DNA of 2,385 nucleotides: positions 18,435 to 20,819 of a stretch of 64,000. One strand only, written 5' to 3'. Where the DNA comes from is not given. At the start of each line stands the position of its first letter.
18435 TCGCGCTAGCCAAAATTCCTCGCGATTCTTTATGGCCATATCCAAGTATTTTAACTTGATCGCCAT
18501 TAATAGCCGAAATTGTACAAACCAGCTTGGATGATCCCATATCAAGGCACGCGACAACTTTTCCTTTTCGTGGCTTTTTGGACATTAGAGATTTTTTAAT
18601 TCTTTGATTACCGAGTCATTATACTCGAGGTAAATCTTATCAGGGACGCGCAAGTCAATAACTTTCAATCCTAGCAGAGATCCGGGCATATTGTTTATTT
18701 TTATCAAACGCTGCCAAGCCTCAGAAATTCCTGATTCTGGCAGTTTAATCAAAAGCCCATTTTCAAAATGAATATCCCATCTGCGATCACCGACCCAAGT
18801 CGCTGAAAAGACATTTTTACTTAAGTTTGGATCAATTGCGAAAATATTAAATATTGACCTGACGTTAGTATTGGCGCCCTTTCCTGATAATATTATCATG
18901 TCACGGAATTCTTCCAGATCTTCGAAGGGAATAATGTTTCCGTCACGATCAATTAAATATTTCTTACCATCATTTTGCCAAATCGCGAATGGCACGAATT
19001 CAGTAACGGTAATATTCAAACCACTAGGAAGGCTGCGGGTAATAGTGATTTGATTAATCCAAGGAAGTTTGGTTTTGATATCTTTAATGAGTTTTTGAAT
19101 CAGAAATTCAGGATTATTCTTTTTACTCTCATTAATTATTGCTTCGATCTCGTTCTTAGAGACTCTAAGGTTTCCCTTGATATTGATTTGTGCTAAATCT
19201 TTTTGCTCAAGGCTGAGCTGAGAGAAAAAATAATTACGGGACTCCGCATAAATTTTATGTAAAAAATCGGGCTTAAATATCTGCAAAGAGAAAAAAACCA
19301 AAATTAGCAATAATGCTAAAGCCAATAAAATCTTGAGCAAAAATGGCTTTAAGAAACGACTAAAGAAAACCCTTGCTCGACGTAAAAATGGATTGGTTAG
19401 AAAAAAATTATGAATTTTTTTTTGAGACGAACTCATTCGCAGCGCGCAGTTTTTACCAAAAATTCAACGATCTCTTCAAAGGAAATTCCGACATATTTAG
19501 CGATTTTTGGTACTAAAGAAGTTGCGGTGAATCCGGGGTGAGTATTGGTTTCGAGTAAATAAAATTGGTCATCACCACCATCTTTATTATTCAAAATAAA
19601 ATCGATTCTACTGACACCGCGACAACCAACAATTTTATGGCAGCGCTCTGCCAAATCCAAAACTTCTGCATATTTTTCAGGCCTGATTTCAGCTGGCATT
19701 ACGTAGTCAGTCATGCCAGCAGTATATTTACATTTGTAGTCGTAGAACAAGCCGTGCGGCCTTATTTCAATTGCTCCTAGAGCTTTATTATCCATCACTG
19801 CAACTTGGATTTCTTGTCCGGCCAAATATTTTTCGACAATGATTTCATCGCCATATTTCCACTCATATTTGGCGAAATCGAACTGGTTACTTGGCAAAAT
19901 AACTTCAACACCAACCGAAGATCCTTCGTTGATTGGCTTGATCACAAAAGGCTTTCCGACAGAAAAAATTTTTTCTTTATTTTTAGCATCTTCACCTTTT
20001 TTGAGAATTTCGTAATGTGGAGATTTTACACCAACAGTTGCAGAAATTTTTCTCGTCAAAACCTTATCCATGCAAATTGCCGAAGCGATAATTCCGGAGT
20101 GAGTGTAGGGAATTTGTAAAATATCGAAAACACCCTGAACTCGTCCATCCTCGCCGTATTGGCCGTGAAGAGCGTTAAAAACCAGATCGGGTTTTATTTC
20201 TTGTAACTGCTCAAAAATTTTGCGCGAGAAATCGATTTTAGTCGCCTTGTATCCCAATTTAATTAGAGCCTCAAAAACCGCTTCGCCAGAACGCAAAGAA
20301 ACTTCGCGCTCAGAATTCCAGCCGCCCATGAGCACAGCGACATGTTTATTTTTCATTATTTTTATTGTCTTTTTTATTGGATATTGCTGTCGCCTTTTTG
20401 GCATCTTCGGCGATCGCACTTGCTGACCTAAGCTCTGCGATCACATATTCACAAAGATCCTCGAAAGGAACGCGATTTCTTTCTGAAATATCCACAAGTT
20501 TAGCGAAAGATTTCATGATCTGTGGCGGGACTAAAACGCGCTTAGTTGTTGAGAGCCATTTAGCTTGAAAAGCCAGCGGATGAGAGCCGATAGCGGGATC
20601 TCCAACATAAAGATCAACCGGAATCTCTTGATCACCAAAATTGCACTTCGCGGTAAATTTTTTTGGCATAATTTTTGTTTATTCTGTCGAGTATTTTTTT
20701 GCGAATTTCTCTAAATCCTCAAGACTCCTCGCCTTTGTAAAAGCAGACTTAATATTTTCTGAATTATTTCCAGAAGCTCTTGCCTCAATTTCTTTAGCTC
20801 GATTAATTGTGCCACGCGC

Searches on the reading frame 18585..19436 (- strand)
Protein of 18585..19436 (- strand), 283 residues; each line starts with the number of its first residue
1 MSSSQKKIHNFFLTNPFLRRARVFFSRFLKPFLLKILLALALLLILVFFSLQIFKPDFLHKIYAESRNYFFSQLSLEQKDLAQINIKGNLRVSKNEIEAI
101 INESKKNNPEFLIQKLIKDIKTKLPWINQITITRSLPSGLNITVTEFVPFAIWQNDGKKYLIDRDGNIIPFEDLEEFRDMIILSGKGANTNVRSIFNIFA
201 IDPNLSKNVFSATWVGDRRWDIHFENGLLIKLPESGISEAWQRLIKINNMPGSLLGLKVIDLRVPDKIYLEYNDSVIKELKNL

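Call 8: search_protein_families(library=pfam, proteins=[window:18585-19436:-], max_evalue=0.001)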
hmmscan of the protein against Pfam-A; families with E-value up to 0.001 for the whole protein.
window:18585-19436:- (283 aa): 2 families
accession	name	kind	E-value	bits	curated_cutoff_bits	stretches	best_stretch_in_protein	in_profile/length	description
PF03799.20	FtsQ_DivIB_C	-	4.2e-15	57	21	1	151-263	1-114/114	Cell division protein FtsQ/DivIB, C-terminal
PF08478.15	POTRA_1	-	2.8e-11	44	23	1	81-146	3-68/69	POTRA domain, FtsQ-type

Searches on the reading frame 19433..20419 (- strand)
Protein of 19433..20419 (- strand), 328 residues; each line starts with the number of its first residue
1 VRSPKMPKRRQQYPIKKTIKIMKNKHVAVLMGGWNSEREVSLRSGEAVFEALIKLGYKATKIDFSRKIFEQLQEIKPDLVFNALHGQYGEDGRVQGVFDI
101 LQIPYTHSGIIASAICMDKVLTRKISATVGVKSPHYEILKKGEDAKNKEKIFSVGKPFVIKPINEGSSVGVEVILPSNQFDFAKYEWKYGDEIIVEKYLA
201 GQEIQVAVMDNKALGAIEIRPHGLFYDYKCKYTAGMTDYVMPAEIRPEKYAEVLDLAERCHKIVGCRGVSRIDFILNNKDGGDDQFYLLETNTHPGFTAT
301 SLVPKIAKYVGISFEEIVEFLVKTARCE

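Call 8: search_protein_families(library=pfam, proteins=[window:19433-20419:-], max_evalue=0.001)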
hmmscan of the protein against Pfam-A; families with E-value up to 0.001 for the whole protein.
window:19433-20419:- (328 aa): 6 families
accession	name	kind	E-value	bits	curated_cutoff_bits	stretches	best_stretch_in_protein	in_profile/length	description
PF07478.18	Dala_Dala_lig_C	-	4.4e-47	160.7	24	1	127-322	3-203/204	D-ala D-ala ligase C-terminus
PF01820.27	Dala_Dala_lig_N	-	5.1e-19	69.4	34.6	2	71-106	84-119/121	D-ala D-ala ligase N-terminus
PF02655.19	ATP-grasp_3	-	4.1e-07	30.7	23.2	1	116-293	1-155/160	ATP-grasp domain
PF14397.11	ATPgrasp_ST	-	3.5e-06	26.9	31.4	0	116-179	19-84/278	Sugar-transfer associated ATP-grasp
PF13535.11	ATP-grasp_4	-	4.5e-05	23.6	27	0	155-267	2-127/160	ATP-grasp domain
PF08443.16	RimK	-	4.9e-05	23.5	21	1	118-301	3-173/188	RimK-like ATP-grasp domain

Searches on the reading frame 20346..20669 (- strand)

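Call 8: search_protein_families(library=pfam, proteins=[window:20346-20669:-], max_evalue=0.001)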
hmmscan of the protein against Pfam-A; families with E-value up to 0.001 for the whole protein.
window:20346-20669:- (107 aa): 1 family
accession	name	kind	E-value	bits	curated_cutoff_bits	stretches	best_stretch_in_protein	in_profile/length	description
PF11020.14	DUF2610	-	4.8e-25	87.7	21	1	3-78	2-77/81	Domain of unknown function (DUF2610)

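Call 88: search_protein_families(library=ncbifam, proteins=[window:20346-20669:-], max_evalue=0.001)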
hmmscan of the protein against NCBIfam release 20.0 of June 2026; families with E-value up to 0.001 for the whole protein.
window:20346-20669:- (107 aa): 0 families
